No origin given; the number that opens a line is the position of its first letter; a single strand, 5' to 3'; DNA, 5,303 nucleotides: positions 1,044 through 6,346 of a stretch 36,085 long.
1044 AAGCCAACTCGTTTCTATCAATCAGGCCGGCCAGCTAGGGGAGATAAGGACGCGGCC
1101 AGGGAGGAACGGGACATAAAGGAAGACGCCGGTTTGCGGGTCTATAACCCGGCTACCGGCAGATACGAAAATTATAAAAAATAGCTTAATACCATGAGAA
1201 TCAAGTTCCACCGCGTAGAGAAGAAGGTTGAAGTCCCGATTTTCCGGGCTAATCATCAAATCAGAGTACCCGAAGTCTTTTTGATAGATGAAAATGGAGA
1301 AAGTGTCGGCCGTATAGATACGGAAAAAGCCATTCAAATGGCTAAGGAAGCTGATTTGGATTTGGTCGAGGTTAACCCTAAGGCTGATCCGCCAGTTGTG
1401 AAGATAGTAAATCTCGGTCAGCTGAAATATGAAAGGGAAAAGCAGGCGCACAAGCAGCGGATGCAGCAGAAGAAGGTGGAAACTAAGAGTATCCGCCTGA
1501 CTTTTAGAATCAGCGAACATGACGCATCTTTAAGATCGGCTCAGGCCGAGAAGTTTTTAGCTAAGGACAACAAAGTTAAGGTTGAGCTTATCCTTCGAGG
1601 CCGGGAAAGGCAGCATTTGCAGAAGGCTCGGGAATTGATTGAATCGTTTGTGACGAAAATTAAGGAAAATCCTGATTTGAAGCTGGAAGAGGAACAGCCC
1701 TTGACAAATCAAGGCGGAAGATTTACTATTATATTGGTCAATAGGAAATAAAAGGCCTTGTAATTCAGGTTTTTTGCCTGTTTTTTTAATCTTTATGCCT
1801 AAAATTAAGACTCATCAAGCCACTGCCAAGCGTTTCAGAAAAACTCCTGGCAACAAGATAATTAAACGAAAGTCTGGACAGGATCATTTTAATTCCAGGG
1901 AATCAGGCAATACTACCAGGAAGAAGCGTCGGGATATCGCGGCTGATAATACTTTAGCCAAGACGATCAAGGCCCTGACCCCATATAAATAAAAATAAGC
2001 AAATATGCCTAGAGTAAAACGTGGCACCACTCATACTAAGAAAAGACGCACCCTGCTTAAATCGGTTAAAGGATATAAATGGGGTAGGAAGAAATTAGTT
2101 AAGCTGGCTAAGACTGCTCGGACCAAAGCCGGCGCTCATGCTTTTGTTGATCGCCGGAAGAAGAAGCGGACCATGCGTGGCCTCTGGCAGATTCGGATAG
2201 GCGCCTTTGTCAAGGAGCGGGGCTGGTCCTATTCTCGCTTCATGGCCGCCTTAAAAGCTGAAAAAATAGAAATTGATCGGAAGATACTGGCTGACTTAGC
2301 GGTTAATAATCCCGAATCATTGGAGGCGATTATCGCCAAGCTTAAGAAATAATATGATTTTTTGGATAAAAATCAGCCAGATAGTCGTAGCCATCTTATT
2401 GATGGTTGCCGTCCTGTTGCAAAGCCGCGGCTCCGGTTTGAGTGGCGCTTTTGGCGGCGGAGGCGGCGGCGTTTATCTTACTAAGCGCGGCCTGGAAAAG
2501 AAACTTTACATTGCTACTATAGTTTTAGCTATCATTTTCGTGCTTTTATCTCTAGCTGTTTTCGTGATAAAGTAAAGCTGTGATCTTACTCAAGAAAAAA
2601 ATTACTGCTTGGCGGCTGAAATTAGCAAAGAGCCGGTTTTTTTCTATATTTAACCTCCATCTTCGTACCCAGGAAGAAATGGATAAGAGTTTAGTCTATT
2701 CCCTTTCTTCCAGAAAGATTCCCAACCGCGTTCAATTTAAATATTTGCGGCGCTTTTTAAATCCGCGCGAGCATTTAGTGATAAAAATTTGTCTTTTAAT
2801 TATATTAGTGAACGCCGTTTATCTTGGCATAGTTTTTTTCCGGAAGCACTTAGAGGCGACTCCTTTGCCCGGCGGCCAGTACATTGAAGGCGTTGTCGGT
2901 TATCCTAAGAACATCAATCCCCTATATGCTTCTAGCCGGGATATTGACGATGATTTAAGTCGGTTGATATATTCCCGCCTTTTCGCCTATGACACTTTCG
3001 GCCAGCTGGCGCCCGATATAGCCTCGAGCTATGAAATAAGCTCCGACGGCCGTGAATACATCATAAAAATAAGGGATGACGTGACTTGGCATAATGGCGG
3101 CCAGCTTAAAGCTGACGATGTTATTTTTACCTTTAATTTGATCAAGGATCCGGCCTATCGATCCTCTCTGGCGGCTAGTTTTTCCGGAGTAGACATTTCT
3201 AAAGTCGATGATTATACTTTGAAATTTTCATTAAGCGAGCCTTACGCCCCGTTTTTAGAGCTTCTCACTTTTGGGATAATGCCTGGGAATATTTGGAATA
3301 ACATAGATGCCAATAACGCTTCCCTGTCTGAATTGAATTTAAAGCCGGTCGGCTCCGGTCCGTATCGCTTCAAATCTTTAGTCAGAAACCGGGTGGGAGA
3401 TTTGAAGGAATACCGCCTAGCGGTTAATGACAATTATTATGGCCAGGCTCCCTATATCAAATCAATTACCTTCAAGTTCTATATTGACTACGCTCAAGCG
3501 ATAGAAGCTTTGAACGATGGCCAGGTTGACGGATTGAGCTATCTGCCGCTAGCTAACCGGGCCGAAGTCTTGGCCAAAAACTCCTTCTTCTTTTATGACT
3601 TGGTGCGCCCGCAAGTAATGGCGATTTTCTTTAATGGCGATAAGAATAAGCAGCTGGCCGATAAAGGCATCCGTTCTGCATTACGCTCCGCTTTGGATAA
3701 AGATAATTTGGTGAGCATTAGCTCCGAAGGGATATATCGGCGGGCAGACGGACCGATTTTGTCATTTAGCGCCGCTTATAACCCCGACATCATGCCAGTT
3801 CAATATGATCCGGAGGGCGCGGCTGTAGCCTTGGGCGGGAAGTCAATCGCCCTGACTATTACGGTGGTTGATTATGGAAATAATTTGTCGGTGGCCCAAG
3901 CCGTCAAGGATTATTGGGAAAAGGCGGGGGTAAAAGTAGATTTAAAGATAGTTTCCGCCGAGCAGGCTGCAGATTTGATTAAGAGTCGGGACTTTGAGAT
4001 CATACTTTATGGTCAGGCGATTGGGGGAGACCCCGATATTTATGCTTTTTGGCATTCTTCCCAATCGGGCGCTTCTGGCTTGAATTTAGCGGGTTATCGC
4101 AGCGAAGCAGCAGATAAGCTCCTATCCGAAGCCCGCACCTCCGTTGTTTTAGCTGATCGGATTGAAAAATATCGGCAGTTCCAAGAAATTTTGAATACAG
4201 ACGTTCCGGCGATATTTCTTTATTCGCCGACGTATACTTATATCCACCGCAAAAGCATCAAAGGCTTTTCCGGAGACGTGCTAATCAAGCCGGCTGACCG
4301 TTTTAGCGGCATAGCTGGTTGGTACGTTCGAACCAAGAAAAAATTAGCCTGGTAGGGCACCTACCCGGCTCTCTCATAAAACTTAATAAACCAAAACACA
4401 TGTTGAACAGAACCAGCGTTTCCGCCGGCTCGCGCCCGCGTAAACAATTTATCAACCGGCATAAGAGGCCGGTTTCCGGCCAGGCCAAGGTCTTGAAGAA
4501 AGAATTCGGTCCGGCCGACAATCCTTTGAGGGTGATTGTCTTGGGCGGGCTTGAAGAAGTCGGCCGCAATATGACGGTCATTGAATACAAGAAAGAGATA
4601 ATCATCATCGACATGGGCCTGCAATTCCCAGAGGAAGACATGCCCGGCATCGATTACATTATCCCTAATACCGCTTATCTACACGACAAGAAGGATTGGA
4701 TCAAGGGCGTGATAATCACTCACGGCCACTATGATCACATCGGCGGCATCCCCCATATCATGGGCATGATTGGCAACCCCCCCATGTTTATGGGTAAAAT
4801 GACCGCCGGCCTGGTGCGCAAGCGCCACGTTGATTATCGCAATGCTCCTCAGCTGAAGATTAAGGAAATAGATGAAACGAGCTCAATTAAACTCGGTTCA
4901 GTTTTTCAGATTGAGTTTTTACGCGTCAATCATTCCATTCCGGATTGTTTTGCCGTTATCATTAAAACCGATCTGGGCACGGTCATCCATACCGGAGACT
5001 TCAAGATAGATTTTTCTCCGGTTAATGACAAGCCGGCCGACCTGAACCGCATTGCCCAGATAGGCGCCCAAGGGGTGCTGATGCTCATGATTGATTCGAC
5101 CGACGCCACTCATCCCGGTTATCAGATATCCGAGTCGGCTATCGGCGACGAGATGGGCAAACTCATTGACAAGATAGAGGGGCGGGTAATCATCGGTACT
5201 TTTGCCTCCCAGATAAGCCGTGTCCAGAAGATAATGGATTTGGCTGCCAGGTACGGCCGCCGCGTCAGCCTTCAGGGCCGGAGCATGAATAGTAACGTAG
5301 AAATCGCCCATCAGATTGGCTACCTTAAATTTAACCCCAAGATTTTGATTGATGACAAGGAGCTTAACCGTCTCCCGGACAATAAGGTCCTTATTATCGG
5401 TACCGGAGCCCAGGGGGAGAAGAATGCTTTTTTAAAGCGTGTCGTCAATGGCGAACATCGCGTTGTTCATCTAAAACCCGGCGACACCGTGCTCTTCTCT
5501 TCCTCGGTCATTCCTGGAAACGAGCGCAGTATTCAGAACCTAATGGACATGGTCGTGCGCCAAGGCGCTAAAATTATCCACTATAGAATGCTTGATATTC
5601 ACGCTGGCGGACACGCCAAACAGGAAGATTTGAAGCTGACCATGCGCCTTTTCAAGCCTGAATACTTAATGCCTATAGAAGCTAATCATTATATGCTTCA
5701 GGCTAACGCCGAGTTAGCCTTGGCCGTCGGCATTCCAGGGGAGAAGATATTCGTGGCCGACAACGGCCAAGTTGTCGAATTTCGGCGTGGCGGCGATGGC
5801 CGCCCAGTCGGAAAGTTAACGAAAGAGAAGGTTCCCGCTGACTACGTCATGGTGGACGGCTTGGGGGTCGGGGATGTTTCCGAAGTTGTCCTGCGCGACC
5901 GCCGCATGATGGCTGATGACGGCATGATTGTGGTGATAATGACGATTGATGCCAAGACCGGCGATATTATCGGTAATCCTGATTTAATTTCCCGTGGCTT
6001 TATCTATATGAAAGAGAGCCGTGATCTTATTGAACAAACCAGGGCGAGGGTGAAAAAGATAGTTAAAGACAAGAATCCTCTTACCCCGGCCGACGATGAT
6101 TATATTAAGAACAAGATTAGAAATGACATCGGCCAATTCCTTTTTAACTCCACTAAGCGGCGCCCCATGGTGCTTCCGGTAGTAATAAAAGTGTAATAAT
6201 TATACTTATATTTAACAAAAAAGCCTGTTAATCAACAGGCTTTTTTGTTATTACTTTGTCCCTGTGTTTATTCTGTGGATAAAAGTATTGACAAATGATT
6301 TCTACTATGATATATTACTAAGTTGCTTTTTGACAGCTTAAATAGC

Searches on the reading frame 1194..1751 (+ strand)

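Call 5: search_protein_families(library=pfam, proteins=[window:1194-1751:+], max_evalue=0.01)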
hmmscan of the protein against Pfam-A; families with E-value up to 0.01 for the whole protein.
window:1194-1751:+ (185 aa): 2 families
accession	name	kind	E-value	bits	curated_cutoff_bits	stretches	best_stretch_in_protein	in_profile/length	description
PF05198.21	IF3_N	-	6.9e-26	90.7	26.9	1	20-87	2-69/70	Translation initiation factor IF-3, N-terminal domain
PF00707.27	IF3_C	-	9.6e-18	64.4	34.8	1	95-166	1-70/86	Translation initiation factor IF-3, C-terminal domain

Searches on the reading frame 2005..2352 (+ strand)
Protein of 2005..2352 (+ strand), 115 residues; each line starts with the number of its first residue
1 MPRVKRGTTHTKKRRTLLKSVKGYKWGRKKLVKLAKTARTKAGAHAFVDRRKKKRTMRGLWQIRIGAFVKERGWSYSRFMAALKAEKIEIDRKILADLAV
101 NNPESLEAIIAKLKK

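Call 5: search_protein_families(library=pfam, proteins=[window:2005-2352:+], max_evalue=0.01)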
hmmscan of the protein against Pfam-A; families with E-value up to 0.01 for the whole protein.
window:2005-2352:+ (115 aa): 1 family
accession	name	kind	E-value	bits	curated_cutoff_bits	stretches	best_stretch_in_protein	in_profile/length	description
PF00453.23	Ribosomal_L20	-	8.5e-33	113.1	30.8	1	3-108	1-106/107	Ribosomal protein L20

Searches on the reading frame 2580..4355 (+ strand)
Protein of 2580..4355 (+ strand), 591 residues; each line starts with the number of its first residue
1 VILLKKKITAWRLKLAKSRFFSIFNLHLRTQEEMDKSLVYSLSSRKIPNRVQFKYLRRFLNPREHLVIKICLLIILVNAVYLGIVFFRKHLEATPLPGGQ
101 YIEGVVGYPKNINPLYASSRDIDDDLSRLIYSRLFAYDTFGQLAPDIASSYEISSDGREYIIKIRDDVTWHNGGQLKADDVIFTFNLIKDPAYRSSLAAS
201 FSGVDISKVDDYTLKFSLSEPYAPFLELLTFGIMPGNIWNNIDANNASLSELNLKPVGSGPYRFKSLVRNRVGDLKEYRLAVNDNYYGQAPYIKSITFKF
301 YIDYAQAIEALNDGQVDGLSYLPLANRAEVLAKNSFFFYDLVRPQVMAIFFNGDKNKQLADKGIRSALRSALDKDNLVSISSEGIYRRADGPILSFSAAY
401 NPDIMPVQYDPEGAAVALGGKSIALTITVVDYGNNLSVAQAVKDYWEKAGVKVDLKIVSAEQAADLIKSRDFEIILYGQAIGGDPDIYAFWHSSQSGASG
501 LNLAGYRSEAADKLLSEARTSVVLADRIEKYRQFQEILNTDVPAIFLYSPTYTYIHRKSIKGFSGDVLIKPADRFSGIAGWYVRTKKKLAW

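Call 5: search_protein_families(library=pfam, proteins=[window:2580-4355:+], max_evalue=0.01)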
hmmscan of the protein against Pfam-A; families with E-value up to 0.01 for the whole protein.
window:2580-4355:+ (591 aa): 1 family
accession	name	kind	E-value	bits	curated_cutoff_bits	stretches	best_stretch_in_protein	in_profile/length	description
PF00496.27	SBP_bac_5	-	2.5e-66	224.7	32.4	1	143-495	2-362/368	Bacterial extracellular solute-binding proteins, family 5 Middle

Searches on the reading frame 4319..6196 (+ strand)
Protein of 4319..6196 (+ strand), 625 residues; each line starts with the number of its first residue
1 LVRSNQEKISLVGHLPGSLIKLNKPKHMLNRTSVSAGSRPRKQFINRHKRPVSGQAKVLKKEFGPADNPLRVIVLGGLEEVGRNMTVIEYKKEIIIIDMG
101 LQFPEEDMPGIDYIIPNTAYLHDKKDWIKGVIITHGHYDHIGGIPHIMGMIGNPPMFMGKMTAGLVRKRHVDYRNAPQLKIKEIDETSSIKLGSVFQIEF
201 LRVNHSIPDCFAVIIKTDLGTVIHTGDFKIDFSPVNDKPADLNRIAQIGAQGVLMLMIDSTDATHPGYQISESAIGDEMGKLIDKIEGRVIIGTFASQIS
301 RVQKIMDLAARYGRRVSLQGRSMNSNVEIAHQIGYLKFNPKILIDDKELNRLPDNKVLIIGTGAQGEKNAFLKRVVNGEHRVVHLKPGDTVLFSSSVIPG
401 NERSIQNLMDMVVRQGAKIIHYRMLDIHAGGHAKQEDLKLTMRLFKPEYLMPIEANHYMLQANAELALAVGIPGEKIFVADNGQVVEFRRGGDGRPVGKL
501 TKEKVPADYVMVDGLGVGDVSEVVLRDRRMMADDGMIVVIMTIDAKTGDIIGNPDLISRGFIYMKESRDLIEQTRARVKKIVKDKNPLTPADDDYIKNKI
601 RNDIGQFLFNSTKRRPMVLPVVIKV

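Call 5: search_protein_families(library=pfam, proteins=[window:4319-6196:+], max_evalue=0.01)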
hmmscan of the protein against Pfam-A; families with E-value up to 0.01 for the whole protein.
window:4319-6196:+ (625 aa): 4 families
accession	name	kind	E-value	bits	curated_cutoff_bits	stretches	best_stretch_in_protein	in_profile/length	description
PF22505.1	RNase_J_b_CASP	-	7.1e-45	152.3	27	1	287-411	1-125/126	Ribonuclease J, beta-CASP domain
PF17770.6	RNase_J_C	-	7.3e-33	114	23.8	1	524-625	1-102/102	Ribonuclease J C-terminal domain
PF12706.13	Lactamase_B_2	-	1.1e-12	48.4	27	1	123-229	24-144/200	Beta-lactamase superfamily domain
PF00753.33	Lactamase_B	-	2.2e-09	38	22.7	1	81-228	4-150/196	Metallo-beta-lactamase superfamily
